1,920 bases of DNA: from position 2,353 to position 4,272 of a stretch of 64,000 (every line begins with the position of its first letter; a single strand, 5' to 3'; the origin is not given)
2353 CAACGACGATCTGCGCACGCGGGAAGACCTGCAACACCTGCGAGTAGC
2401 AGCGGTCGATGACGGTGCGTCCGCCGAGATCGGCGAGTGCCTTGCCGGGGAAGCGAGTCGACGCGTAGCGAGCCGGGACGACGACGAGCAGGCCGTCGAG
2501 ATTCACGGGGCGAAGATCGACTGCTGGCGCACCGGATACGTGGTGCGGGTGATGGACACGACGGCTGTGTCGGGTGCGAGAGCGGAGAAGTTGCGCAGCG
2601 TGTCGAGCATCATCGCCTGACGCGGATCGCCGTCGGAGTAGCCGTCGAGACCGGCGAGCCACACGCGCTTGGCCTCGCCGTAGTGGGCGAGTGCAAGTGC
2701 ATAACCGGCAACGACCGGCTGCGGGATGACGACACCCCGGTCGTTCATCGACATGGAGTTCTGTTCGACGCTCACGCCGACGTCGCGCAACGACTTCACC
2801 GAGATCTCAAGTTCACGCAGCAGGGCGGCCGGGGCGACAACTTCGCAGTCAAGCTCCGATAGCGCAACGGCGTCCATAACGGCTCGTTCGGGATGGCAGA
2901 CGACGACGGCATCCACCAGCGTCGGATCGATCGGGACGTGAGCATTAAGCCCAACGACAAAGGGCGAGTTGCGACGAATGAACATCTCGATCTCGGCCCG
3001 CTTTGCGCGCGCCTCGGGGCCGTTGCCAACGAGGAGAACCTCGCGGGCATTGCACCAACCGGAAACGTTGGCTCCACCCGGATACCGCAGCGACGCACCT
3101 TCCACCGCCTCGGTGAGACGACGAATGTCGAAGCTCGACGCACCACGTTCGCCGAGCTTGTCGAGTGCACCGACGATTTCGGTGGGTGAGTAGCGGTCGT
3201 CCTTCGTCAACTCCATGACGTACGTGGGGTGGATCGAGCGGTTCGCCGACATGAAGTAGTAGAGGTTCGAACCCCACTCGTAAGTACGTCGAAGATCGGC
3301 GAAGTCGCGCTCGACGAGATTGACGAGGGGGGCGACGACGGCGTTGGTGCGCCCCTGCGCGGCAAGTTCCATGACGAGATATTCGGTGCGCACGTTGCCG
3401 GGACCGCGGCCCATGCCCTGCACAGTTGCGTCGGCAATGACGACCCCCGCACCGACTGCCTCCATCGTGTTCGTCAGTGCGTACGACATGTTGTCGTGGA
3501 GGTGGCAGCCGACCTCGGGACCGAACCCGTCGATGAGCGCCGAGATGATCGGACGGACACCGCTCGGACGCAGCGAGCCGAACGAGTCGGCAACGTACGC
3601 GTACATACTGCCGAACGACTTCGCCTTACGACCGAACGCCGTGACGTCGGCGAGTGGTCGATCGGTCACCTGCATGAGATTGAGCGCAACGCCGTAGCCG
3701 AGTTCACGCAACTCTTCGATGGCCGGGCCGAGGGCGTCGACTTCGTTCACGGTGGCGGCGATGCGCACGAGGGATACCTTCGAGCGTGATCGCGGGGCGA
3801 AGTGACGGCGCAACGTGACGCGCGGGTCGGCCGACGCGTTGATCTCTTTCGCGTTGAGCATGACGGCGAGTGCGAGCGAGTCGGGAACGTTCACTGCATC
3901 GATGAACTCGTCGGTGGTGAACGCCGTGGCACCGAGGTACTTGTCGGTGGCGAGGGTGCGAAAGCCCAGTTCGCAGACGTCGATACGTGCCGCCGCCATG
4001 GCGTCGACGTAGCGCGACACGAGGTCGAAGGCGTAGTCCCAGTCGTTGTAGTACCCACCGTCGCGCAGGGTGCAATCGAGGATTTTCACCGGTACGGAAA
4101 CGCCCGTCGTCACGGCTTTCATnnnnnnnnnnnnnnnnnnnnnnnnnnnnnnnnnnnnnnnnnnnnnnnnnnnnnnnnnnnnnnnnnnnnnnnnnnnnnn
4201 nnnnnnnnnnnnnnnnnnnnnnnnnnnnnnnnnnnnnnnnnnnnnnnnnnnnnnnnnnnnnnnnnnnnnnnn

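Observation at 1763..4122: HMGL-type pyruvate aldolase fused to a Cst-II/Maf-like domain and translationally coupled to a KdsB paralog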

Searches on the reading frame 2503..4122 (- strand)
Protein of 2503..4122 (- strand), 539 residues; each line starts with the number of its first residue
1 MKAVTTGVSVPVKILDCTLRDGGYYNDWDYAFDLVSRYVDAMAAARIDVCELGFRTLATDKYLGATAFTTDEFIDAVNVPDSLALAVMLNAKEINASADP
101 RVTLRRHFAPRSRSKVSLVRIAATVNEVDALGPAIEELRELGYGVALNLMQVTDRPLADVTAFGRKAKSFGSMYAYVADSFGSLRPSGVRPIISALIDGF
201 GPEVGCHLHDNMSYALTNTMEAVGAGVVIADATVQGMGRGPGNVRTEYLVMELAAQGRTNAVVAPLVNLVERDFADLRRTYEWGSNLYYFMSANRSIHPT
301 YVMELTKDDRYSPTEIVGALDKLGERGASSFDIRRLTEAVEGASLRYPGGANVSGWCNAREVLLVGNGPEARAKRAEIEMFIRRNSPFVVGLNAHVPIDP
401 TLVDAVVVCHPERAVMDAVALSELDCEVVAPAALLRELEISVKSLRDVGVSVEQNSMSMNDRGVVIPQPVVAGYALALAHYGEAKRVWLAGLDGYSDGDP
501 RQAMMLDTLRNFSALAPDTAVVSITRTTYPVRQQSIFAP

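Call 3: search_protein_families(library=pfam, proteins=[window:2503-4122:-], max_evalue=0.1)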
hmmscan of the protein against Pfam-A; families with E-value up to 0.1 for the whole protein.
window:2503-4122:- (539 aa): 1 family
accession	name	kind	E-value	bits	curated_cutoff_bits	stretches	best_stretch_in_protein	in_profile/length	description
PF00682.25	HMGL-like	-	1.9e-25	90.2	29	1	12-263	2-244/260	HMGL-like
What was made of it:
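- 3157..4089 (-): Aldolase part, residues 12-322: TIM barrel (Pfam match 12-263) plus a helical subdomain. Pfam PF00682 at E 1.9e-25 (call 3).
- On HMGL-like / DRE-TIM metallolyase superfamily (PF00682): 90.2 bits against a cut-off of 29, residues 12-263 (call 3).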

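Call 4: search_protein_families(library=ncbifam, proteins=[window:2503-4122:-], max_evalue=0.1)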
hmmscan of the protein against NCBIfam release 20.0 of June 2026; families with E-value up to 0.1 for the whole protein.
window:2503-4122:- (539 aa): 23 families
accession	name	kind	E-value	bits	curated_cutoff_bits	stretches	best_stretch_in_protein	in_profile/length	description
NF006049.0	PRK08195.1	subfamily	7.9e-32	110.6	229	1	12-261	8-253/344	4-hyroxy-2-oxovalerate/4-hydroxy-2-oxopentanoic acid aldolase,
TIGR03217.1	4OH_2_O_val_ald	equivalog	7.8e-26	91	286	1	12-260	3-247/334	4-hydroxy-2-oxovalerate aldolase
NF002085.0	PRK00915.1-2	subfamily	8.7e-14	51.1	517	1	10-256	12-252/504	2-isopropylmalate synthase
TIGR02090.1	LEU1_arch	subfamily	1e-12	47.9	484.75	1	12-254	1-237/363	isopropylmalate/citramalate/homocitrate synthases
TIGR02660.1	nifV_homocitr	equivalog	4.5e-12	45.9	462.9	1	12-260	2-244/365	homocitrate synthase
TIGR02146.1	LysS_fung_arch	equivalog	1.7e-09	37.4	413.55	1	14-252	1-234/344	homocitrate synthase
NF006761.0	PRK09282.1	domain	8e-09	34.5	402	1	115-283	109-279/591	pyruvate carboxylase subunit B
NF008984.0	PRK12330.1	equivalog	2.9e-08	33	827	1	116-282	112-282/500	methylmalonyl-CoA carboxytransferase subunit 5S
NF041069.1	IPMS_Sufob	equivalog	1.8e-07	30.8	600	1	12-255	1-240/371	isopropylmalate synthase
NF009554.0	PRK12999.1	equivalog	2.5e-07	28.9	965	1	111-282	637-816/1147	pyruvate carboxylase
NF002086.0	PRK00915.1-3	equivalog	5.7e-07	28.4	532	1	178-258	171-255/516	2-isopropylmalate synthase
NF004283.0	PRK05692.1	subfamily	7.2e-07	28.6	246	1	158-259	157-265/300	hydroxymethylglutaryl-CoA lyase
TIGR01108.1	oadA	equivalog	2.3e-06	26.4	756.5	1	116-282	105-273/582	sodium-extruding oxaloacetate decarboxylase subunit alpha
NF008985.0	PRK12331.1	equivalog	7.8e-06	24.9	718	1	116-283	110-279/465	oxaloacetate decarboxylase subunit alpha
NF042433.1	CitmalDyn_Leptosp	equivalog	1.5e-05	23.8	950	1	175-259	174-259/514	(R)-citramalate synthase CimA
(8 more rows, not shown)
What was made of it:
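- On DmpG/BphI 4-hydroxy-2-oxovalerate aldolase (TIGR03217, NF006049): 91 against 286, and 110.6 against 229 (call 4).
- The NCBIfam DmpG models score far below cut-off: 110.6 against 229, and 91 against 286 (call 4).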

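Call 5: find_homologous_proteins(query=window:2503-4122:-)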
Query window:2503-4122:- (539 aa): 4157 proteins with E <= 0.001 among 8000 candidates; the best 120 are listed.
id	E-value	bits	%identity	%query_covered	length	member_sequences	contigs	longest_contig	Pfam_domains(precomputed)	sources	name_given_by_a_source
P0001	0.0e+0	1110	92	100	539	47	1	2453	PF00682.26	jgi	-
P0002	7.6e-236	802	68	98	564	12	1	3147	PF00682.26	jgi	-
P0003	1.2e-233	795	66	99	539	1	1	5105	PF00682.26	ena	-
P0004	4.6e-233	793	67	98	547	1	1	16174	PF00682.26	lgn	-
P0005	6.4e-233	793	66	99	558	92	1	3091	PF00682.26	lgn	-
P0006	1.1e-232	792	66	100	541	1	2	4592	PF00682.26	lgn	-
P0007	2.2e-231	787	65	99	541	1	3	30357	PF00682.26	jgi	jgi:4-hydroxy 2-oxovalerate aldolase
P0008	1.4e-230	785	66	98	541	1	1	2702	PF00682.26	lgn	-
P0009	2.5e-230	784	67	98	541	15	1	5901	PF00682.26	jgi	-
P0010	4.4e-230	783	64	99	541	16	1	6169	PF00682.26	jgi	-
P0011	5.1e-230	783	67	98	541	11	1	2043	PF00682.26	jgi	-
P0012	6.1e-230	783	65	98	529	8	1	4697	PF00682.26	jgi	jgi:4-hydroxy 2-oxovalerate aldolase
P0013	6.8e-230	783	65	100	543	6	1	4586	PF00682.26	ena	-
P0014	1.6e-229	781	65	100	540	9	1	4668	PF00682.26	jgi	jgi:4-hydroxy 2-oxovalerate aldolase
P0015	2.5e-229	781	64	99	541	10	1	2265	PF00682.26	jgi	jgi:4-hydroxy 2-oxovalerate aldolase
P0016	2.6e-229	781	65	100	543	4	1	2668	PF00682.26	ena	-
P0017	2.6e-229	781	65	99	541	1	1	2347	PF00682.26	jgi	jgi:4-hydroxy 2-oxovalerate aldolase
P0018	2.8e-229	781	65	98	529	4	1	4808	PF00682.26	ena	-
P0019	5.0e-229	780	65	98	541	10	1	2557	PF00682.26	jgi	jgi:4-hydroxy 2-oxovalerate aldolase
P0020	9.4e-229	779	65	98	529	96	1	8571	PF00682.26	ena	-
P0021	1.3e-228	778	67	98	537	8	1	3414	PF00682.26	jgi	-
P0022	9.4e-228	775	65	98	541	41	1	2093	PF00682.26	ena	-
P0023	1.6e-227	775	67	98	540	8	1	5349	PF00682.26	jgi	jgi:4-hydroxy 2-oxovalerate aldolase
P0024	1.8e-227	775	66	98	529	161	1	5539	PF00682.26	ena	-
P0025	1.9e-227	774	66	98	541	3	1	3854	PF00682.26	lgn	-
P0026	2.0e-227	774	65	99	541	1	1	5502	PF00682.26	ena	-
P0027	5.2e-227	773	65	98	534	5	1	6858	PF00682.26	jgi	-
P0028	9.2e-227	772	66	98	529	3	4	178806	PF00682.26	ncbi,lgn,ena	-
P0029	1.0e-226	772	65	99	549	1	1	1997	PF00682.26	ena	-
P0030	1.0e-226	772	65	99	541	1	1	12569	PF00682.26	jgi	jgi:4-hydroxy 2-oxovalerate aldolase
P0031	1.1e-226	772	64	99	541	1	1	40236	PF00682.26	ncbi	-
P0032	2.9e-226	771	64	99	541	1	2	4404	PF00682.26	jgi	jgi:4-hydroxy 2-oxovalerate aldolase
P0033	3.0e-226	771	65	99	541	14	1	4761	PF00682.26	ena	-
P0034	4.6e-226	770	65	98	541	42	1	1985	PF00682.26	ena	-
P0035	1.3e-225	768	67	98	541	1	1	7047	PF00682.26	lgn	-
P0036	1.7e-225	768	64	99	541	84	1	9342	PF00682.26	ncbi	ncbi:MAG: aldolase catalytic domain-containing protein [Ilumatobacteraceae bacterium]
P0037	2.8e-225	767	64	98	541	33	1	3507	PF00682.26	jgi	-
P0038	8.5e-225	766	65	98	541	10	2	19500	PF00682.26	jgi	-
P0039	4.0e-224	763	65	98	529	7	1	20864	PF00682.26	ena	-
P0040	6.3e-224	763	65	98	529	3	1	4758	PF00682.26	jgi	-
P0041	2.0e-223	761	65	98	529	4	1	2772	PF00682.26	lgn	-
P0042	2.2e-223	761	64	98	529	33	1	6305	PF00682.26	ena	-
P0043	5.6e-223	760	66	98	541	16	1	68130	PF00682.26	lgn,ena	-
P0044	3.2e-222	757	64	98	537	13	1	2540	PF00682.26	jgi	-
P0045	1.4e-221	755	65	98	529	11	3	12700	PF00682.26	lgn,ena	-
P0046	1.6e-221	755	64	98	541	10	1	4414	PF00682.26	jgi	jgi:4-hydroxy 2-oxovalerate aldolase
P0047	3.4e-221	754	64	99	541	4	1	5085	PF00682.26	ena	-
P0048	1.5e-220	752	64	98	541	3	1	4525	PF00682.26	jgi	-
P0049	3.5e-220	751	63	100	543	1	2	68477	PF00682.26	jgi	jgi:4-hydroxy 2-oxovalerate aldolase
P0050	4.9e-220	750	64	98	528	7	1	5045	PF00682.26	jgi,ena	jgi:4-hydroxy 2-oxovalerate aldolase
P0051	4.2e-219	747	63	98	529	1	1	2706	PF00682.26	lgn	-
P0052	9.5e-204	696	59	100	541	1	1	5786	PF00682.26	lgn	-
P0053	3.5e-203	694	59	100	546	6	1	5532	PF00682.26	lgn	-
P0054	4.3e-192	658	65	85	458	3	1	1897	PF00682.26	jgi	jgi:4-hydroxy 2-oxovalerate aldolase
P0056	6.5e-189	647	56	98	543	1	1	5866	PF00682.26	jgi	-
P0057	6.8e-187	641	54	98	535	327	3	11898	PF00682.26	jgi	jgi:4-hydroxy 2-oxovalerate aldolase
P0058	1.4e-186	640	54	98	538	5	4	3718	PF00682.26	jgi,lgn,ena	-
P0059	2.1e-185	636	54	99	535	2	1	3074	PF00682.26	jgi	-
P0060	2.3e-184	632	55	98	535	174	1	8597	PF00682.26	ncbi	-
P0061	5.8e-184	631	53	98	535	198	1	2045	PF00682.26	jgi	-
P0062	2.4e-181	622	52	98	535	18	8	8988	PF00682.26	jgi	jgi:4-hydroxy 2-oxovalerate aldolase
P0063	3.9e-180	618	53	98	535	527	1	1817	PF00682.26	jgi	jgi:4-hydroxy 2-oxovalerate aldolase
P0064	1.5e-179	616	53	98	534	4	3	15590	PF00682.26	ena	-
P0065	3.9e-178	612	52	97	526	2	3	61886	PF00682.26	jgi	jgi:4-hydroxy 2-oxovalerate aldolase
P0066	2.8e-173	596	56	92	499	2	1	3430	PF00682.26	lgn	-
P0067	1.6e-168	580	51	98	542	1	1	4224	PF00682.26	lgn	-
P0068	2.2e-167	576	54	92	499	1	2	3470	PF00682.26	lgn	-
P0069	1.4e-166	574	50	98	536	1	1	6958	PF00682.26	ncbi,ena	-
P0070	4.9e-166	572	55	92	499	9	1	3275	PF00682.26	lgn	-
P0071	3.1e-165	569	71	68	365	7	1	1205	PF00682.26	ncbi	ncbi:MAG: hypothetical protein ACKOAI_07945, partial [Acidimicrobiia bacterium]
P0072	2.6e-158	546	48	98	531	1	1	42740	PF00682.26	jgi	jgi:4-hydroxy 2-oxovalerate aldolase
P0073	5.0e-154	532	48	98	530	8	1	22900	PF00682.26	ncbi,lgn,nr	ncbi:MAG TPA: aldolase catalytic domain-containing protein [Gaiellaceae bacterium]|nr:aldolase catal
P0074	6.7e-154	532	47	98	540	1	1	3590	PF00682.26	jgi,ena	jgi:4-hydroxy 2-oxovalerate aldolase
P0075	2.6e-151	523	94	47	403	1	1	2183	PF00682.26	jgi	jgi:hypothetical protein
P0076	4.0e-151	523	47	99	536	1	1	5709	PF00682.26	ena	-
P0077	5.2e-151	522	47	98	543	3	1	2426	PF00682.26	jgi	-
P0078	9.4e-151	521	45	99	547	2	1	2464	PF00682.26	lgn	-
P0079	4.9e-150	519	48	98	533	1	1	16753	PF00682.26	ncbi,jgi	jgi:4-hydroxy 2-oxovalerate aldolase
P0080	4.2e-149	516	48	98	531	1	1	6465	PF00682.26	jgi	-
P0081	1.5e-148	514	46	98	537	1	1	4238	PF00682.26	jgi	jgi:4-hydroxy 2-oxovalerate aldolase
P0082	4.9e-148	512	47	98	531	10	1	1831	PF00682.26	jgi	jgi:4-hydroxy 2-oxovalerate aldolase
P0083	7.5e-148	512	47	98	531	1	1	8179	PF00682.26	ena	-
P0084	1.5e-147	511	47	98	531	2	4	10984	PF00682.26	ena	-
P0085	4.4e-147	509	47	98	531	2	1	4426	PF00682.26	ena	-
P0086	4.6e-147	509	46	98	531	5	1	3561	PF00682.26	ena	-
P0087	9.7e-147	508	47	98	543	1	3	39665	PF00682.26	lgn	-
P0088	1.2e-146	508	46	98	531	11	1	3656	PF00682.26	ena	-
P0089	2.0e-146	507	47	98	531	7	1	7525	PF00682.26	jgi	-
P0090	4.3e-146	506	46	98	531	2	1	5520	PF00682.26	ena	-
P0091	8.6e-146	505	46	98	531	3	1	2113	PF00682.26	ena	-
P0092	1.2e-145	505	46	98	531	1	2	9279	PF00682.26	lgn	-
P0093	1.3e-145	505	45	99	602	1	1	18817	PF00682.26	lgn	-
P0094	1.3e-145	504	46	98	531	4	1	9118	PF00682.26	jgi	-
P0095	1.5e-145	504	46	98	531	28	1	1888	PF00682.26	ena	-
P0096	1.7e-145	504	46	98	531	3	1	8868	PF00682.26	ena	-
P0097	4.5e-145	503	47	98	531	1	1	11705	PF00682.26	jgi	-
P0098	6.6e-145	502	46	98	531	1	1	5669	PF00682.26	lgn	-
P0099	1.0e-144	502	46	98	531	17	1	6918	PF00682.26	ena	-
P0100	1.6e-144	501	45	99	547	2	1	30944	PF00682.26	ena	-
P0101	2.1e-144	501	46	98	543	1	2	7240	PF00682.26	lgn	-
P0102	2.8e-144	500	46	98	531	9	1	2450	PF00682.26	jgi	-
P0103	6.9e-144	499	45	98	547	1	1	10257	PF00682.26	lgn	-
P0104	8.0e-144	499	46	98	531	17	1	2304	PF00682.26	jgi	-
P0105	1.7e-143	498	46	98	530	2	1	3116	PF00682.26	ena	-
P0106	2.8e-143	497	45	98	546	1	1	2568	PF00682.26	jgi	jgi:4-hydroxy 2-oxovalerate aldolase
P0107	3.8e-143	496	47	98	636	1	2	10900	PF00682.26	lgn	-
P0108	5.1e-143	496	45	98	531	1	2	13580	PF00682.26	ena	-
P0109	6.4e-143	496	46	98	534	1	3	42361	PF00682.26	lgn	-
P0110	9.7e-143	495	46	98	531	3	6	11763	PF00682.26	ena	-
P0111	1.2e-142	495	45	98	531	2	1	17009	PF00682.26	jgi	-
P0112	1.3e-142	495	70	58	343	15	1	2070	PF00682.26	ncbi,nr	ncbi:MAG: hypothetical protein EBV42_05420 [Actinobacteria bacterium]|nr:hypothetical protein [Actin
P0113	1.4e-142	494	64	64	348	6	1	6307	PF00682.26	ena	-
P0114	1.6e-142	494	46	98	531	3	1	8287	PF00682.26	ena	-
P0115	2.5e-142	494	46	98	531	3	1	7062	PF00682.26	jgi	-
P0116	3.3e-142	493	46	98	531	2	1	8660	PF00682.26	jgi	jgi:4-hydroxy 2-oxovalerate aldolase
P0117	3.5e-142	493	65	63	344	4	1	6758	PF00682.26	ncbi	-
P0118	4.6e-142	493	46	98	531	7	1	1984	PF00682.26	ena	-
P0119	5.9e-142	492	45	99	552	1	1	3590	PF00682.26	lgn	-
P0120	9.8e-142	492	46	98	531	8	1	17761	PF00682.26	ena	-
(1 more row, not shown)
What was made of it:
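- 2503..4122 (-): Fusion gene, 539 aa plus stop: an HMGL-like aldolase domain followed by an MptE-like/DUF115 domain. There are 4157 homologues at E<=1e-3, the closest at 92% identity and also 539 aa (call 5).
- Checked: A 92%-identical 539-aa homologue covers 100% of it, which supports this start (call 5).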

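Call 6: search_solved_structures(query=window:2503-4122:-, max_evalue=1, show_alignments=1)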
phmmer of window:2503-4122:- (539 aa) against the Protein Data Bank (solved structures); distinct sequences matched with E-value up to 1: 36.
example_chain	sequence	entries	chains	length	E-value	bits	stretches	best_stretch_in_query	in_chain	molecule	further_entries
3dxi_A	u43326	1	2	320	2.2e-41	145.7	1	12-322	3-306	Putative aldolase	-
1nvm_A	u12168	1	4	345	4.4e-15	58.9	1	10-251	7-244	4-hydroxy-2-oxovalerate aldolase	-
4jn6_A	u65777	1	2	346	2.5e-12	49.8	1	12-250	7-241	4-hydroxy-2-oxovalerate aldolase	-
4lrs_A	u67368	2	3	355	3e-12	49.6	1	11-251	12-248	4-hydroxy-2-oxovalerate aldolase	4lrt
8ih7_A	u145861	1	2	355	7.3e-12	48.3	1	12-271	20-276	4-hydroxy-2-oxovalerate aldolase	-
1ydo_A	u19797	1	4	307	1.3e-05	27.7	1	154-254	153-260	HMG-CoA Lyase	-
1rqb_A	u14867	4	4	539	1.9e-05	27.2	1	171-282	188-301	transcarboxylase 5S subunit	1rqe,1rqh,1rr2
1s3h_A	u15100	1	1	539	1.9e-05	27.2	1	171-282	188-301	transcarboxylase 5S subunit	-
1u5j_A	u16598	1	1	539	2.4e-05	26.8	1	171-282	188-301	transcarboxylase 5S subunit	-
5ks8_C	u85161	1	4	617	2.9e-05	26.5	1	107-281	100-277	Pyruvate carboxylase subunit beta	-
3mp4_A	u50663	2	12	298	0.00018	23.9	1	161-257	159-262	Hydroxymethylglutaryl-CoA lyase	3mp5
2cw6_A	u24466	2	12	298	0.00019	23.9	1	161-257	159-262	Hydroxymethylglutaryl-CoA lyase, mitochondrial | Hydroxymethylglutaryl-CoA lyase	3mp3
2nx9_A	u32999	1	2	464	0.00027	23.4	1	115-282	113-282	Oxaloacetate decarboxylase 2, subunit alpha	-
6ktq_A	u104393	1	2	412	0.0015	20.9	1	166-243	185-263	Homocitrate synthase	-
9ueq_A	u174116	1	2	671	0.0018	20.6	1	96-233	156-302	Pyruvate carboxylase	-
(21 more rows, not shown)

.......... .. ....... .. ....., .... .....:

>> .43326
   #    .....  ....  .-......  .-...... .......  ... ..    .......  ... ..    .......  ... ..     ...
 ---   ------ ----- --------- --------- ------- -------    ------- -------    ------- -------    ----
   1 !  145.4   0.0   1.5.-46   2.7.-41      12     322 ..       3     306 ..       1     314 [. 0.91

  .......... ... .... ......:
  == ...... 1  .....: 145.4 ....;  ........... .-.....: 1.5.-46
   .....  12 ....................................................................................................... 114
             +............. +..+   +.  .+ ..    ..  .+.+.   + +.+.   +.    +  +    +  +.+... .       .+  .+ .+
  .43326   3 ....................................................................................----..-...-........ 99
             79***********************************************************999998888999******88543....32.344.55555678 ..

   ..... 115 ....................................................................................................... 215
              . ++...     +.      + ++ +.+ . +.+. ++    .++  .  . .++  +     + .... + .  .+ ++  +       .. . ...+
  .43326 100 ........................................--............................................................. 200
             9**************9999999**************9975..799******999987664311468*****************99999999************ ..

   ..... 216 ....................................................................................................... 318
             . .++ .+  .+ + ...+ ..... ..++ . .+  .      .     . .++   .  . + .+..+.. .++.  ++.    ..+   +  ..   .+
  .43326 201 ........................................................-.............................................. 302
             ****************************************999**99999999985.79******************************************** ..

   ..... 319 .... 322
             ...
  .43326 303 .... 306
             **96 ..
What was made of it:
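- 3157..4089 (-): PDB 3dxi, the N-terminal domain of B. vulgatus BVU_2661 'putative aldolase', matches residues 12-322 at E 2e-41 (call 6).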

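Call 10: find_encoding_contigs(protein=P0028, flank=10000, max_places=3)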
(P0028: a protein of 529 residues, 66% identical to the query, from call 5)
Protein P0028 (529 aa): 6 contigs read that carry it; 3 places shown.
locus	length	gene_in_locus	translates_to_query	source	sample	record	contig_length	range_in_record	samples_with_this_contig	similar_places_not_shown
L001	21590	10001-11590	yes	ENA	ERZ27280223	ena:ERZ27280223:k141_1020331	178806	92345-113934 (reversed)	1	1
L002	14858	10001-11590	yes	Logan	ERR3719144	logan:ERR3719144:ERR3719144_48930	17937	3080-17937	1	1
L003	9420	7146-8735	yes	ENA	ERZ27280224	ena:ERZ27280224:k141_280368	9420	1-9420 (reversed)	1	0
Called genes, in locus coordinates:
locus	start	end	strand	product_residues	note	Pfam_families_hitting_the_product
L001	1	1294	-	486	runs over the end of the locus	PF00890:FAD_binding_2 (weak), PF01266:DAO, PF01593:Amino_oxidase, PF03486:HI0933_like (weak), PF12831:FAD_oxidored (weak), PF13450:NAD_binding_8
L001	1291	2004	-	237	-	PF04240:Caroten_synth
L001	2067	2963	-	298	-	PF00494:SQS_PSY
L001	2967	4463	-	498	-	PF00070:Pyr_redox (faint), PF00890:FAD_binding_2 (faint), PF01266:DAO, PF01593:Amino_oxidase, PF07992:Pyr_redox_2 (faint), PF13450:NAD_binding_8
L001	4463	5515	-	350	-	PF00348:polyprenyl_synt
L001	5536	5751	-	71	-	PF02609:Exonuc_VII_S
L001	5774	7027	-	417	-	PF13742:tRNA_anti_2, PF02601:Exonuc_VII_L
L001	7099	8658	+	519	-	PF00561:Abhydrolase_1, PF08386:Abhydrolase_4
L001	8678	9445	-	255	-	PF13489:Methyltransf_23 (weak), PF05175:MTS, PF13649:Methyltransf_25, PF13847:Methyltransf_31 (weak), PF08242:Methyltransf_12 (weak)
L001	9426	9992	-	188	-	PF00383:dCMP_cyt_deam_1, PF14437:MafB19-deam, PF14439:Bd3614-deam (weak)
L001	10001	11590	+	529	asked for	PF00682:HMGL-like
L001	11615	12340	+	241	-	PF02348:CTP_transf_3, PF12804:NTP_transf_3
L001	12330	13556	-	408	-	-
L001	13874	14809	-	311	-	PF04321:RmlD_sub_bind, PF01073:3Beta_HSD, PF01370:Epimerase, PF13460:NAD_binding_10, PF16363:GDP_Man_Dehyd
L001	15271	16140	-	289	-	PF02739:5_3_exonuc_N, PF01367:5_3_exonuc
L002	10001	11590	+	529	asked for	PF00682:HMGL-like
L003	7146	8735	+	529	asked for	PF00682:HMGL-like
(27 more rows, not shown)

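Call 12: find_encoding_contigs(protein=P0072, flank=10000, max_places=2)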
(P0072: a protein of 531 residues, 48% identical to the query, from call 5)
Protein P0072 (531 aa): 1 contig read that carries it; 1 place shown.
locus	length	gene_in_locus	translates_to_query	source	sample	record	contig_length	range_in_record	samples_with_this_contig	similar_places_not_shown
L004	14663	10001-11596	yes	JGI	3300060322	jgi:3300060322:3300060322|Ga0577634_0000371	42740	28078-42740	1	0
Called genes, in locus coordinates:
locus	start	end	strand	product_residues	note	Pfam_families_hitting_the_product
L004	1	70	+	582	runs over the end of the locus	-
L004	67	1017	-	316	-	PF20706:GT4-conflict (weak)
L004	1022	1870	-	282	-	PF01061:ABC2_membrane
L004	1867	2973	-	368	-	PF13524:Glyco_trans_1_2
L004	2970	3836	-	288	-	PF00535:Glycos_transf_2, PF10111:Glyco_tranf_2_2, PF13641:Glyco_tranf_2_3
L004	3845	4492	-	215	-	PF04989:RMNT_CmcI (weak), PF13578:Methyltransf_24 (weak)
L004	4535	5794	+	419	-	PF13439:Glyco_transf_4, PF13579:Glyco_trans_4_4 (weak), PF00534:Glycos_transf_1, PF13692:Glyco_trans_1_4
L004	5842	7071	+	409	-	PF13439:Glyco_transf_4 (weak), PF13692:Glyco_trans_1_4 (weak)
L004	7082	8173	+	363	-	PF00155:Aminotran_1_2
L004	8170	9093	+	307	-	PF01073:3Beta_HSD, PF01370:Epimerase, PF02719:Polysacc_synt_2, PF04321:RmlD_sub_bind, PF13460:NAD_binding_10, PF16363:GDP_Man_Dehyd, PF07993:NAD_binding_4 (weak)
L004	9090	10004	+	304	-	PF13489:Methyltransf_23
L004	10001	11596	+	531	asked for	PF00682:HMGL-like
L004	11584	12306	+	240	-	PF01128:IspD (faint), PF02348:CTP_transf_3, PF12804:NTP_transf_3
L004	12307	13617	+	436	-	PF04932:Wzy_C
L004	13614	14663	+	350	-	?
